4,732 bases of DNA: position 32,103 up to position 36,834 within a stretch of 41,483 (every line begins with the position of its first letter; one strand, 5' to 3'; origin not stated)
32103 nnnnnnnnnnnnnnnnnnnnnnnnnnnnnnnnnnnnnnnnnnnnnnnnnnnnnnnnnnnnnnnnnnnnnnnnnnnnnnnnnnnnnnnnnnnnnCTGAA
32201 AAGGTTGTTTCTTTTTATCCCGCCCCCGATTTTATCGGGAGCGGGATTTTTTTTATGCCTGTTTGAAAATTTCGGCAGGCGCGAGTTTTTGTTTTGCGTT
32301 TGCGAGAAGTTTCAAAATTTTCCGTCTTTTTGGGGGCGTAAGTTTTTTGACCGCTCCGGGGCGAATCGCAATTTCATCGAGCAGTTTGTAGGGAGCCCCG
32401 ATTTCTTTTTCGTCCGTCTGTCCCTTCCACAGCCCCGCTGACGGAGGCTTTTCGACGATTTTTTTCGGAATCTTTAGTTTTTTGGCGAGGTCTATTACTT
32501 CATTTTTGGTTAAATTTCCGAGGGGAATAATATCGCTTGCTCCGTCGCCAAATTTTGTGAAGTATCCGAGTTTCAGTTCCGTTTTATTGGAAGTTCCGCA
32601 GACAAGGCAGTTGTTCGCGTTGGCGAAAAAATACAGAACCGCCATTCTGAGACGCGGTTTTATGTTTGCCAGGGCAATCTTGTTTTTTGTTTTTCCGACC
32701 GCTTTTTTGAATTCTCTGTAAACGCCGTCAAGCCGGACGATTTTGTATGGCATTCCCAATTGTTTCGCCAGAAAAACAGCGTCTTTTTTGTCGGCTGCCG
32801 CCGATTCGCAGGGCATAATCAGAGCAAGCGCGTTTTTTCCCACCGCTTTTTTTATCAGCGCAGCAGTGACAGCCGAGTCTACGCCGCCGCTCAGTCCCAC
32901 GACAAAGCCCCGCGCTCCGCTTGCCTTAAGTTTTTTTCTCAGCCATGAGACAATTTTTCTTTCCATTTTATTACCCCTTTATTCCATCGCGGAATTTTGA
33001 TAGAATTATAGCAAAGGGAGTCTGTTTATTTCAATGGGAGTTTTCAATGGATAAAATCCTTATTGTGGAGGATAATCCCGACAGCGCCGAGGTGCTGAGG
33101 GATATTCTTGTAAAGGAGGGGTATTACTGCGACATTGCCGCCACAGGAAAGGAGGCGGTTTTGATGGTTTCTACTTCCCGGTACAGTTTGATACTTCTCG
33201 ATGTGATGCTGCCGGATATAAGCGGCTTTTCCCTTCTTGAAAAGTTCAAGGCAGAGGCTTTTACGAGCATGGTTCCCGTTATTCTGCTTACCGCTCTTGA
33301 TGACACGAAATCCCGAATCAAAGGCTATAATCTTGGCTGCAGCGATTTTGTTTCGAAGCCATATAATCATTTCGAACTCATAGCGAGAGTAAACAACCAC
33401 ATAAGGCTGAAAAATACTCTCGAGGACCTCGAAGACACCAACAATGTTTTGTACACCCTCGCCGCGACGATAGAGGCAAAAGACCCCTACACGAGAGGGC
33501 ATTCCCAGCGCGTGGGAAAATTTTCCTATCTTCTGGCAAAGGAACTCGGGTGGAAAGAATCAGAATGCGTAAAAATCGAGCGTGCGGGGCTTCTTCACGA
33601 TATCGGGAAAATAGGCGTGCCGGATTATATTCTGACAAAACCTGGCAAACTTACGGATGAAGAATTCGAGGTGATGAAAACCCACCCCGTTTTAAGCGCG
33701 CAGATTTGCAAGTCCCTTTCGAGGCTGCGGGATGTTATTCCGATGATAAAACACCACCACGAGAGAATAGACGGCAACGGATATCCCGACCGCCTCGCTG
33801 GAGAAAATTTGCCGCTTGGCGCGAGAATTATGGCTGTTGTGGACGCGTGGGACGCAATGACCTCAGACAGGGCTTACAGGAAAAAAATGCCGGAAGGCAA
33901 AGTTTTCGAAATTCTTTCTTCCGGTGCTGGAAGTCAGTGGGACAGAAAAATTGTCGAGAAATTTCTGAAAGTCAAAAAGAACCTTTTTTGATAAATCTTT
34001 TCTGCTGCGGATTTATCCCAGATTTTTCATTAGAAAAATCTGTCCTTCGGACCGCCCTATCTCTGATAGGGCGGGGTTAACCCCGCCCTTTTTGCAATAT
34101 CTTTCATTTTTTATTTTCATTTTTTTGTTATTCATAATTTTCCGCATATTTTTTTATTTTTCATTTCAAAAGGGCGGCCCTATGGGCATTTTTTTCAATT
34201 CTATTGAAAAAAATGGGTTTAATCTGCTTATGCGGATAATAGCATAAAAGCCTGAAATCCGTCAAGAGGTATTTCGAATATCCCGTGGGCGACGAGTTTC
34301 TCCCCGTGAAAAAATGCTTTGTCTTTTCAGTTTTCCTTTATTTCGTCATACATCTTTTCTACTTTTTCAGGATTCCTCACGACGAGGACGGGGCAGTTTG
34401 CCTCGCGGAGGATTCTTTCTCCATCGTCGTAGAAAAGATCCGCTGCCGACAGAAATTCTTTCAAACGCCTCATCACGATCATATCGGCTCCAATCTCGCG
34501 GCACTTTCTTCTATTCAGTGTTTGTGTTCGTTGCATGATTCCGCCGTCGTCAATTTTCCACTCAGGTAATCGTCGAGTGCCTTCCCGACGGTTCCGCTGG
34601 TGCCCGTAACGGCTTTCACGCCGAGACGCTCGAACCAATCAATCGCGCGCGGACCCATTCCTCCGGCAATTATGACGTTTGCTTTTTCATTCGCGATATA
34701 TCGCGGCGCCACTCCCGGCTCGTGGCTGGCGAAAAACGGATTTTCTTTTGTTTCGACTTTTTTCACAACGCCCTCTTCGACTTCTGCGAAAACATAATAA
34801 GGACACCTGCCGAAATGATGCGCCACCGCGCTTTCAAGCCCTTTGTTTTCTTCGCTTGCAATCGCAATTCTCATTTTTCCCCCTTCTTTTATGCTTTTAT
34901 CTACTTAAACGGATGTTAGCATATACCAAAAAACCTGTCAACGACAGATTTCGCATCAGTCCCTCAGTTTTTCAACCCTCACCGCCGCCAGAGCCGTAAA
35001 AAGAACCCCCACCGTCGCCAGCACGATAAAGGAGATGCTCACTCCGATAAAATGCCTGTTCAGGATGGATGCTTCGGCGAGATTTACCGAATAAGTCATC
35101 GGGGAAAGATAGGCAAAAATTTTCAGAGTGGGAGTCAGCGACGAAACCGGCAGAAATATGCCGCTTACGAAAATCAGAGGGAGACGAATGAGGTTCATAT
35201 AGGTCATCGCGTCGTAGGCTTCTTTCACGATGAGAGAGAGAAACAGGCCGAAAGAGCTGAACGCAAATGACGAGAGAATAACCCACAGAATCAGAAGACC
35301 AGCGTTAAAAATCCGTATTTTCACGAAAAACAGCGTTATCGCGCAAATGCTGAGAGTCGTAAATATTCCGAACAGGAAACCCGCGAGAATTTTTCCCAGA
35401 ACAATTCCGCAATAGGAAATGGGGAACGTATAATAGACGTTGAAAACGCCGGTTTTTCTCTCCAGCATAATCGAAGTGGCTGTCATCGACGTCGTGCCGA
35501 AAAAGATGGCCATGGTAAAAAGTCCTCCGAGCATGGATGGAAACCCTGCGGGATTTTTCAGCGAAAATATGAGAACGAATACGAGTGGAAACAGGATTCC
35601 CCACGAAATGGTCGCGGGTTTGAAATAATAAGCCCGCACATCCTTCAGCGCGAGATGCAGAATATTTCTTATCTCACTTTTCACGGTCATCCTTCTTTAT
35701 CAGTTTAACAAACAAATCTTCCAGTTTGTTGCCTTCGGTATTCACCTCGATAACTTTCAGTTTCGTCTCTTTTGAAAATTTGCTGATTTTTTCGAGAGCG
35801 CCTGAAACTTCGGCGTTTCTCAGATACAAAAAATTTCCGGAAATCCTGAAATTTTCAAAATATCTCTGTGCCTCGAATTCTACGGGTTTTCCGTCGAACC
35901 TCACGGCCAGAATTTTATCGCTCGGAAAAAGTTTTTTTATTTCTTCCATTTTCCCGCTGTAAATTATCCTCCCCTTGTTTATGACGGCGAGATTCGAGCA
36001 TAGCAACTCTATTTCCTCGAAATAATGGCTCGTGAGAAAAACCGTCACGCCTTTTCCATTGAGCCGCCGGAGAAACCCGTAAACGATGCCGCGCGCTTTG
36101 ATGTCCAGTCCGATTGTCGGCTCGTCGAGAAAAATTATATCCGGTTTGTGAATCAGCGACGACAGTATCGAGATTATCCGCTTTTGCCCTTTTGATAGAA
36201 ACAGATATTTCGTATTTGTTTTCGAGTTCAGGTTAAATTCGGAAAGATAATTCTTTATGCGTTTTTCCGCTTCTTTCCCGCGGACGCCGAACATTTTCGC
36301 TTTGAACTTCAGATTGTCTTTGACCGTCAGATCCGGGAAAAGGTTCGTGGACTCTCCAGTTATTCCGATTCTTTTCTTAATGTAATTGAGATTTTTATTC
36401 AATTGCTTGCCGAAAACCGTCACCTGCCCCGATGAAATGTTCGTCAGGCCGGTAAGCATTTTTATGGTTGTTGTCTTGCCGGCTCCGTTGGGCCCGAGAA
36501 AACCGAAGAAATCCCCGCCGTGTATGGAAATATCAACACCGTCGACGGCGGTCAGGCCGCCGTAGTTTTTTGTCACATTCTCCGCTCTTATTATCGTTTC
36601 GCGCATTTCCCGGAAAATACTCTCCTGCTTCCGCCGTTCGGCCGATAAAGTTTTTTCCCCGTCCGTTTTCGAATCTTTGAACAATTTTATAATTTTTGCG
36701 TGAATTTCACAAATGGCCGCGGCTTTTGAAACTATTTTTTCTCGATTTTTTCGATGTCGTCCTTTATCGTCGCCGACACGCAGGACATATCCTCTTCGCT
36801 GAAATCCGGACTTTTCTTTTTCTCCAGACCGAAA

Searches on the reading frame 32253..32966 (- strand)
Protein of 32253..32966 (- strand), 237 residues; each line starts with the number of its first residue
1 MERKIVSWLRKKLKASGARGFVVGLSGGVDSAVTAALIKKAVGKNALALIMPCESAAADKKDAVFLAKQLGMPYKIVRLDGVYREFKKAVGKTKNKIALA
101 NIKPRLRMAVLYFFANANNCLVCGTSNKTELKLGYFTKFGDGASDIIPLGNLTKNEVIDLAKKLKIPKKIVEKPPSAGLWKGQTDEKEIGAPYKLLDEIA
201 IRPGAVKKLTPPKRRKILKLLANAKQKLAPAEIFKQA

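Call 22: search_protein_families(library=pfam, proteins=[window:32253-32966:-], max_evalue=0.001)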
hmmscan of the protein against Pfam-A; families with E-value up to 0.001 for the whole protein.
window:32253-32966:- (237 aa): 3 families
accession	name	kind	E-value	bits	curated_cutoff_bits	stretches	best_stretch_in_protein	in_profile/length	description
PF02540.23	NAD_synthase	-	3.7e-72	242.8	21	1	3-200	3-202/242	NAD synthase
PF03054.22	tRNA_Me_trans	-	1.2e-08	35.3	20.6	1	22-84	4-77/202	tRNA methyl transferase HUP domain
PF06508.19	QueC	-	0.00049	20.1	22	0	22-97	3-78/210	Queuosine biosynthesis protein QueC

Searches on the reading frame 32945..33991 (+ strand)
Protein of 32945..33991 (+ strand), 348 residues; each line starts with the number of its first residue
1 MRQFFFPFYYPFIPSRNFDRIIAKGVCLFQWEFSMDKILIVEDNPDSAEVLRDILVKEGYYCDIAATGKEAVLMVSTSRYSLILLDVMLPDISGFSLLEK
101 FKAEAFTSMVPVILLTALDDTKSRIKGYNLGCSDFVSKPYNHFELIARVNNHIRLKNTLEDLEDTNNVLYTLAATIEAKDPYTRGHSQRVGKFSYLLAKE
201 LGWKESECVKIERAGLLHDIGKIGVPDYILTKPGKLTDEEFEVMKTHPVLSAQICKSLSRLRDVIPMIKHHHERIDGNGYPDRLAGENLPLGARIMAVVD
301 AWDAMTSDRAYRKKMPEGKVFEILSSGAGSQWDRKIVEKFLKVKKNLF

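Call 22: search_protein_families(library=pfam, proteins=[window:32945-33991:+], max_evalue=0.001)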
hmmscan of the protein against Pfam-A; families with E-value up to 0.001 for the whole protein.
window:32945-33991:+ (348 aa): 4 families
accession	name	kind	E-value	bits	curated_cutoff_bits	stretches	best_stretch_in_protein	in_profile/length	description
PF13487.12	HD_5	-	4e-41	141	27.2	1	173-336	4-170/170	HD domain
PF00072.30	Response_reg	-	1.5e-24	86.7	30.2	1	38-149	1-110/111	Response regulator receiver domain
PF01966.28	HD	-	1.1e-21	77.7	22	1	185-305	3-116/116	HD domain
PF08668.18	HDOD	-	0.00087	19.3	22.9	0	186-235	98-145/196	HDOD domain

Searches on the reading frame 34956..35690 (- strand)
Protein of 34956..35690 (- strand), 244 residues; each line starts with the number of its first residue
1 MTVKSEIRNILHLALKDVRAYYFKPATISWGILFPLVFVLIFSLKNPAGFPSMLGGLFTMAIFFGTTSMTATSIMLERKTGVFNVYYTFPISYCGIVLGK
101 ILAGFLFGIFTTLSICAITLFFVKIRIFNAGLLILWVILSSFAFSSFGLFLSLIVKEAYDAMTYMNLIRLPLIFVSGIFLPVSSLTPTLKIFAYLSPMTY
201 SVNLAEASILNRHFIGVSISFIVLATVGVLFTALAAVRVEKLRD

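Call 22: search_protein_families(library=pfam, proteins=[window:34956-35690:-], max_evalue=0.001)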
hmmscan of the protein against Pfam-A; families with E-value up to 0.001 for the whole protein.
window:34956-35690:- (244 aa): 2 families
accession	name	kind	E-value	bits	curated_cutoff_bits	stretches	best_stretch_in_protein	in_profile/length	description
PF01061.29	ABC2_membrane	-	4.5e-26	92.2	26.9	1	13-206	6-207/211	ABC-2 type transporter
PF12698.13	ABC2_membrane_3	-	9.6e-18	64.8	31.6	1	49-236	159-346/347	ABC-2 family transporter protein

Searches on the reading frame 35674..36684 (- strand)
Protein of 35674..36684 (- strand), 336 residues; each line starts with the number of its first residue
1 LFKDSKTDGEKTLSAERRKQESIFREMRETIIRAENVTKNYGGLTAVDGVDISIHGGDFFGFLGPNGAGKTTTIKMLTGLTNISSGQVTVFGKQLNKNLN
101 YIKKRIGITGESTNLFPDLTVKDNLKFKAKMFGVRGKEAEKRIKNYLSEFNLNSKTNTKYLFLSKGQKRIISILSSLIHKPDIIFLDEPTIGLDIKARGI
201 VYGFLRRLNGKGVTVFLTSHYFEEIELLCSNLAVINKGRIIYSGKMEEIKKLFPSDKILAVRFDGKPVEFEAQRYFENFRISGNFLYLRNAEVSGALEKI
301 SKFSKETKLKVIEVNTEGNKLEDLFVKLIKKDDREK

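Call 22: search_protein_families(library=pfam, proteins=[window:35674-36684:-], max_evalue=0.001)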
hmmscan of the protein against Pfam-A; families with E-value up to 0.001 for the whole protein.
window:35674-36684:- (336 aa): 2 families
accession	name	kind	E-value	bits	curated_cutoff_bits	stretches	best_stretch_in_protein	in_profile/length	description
PF00005.33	ABC_tran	-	1.4e-28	100.7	25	1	48-190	2-136/137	ABC transporter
PF13304.12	AAA_21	-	4.6e-13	50.3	27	1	143-220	220-298/304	AAA domain, putative AbiEii toxin, Type IV TA system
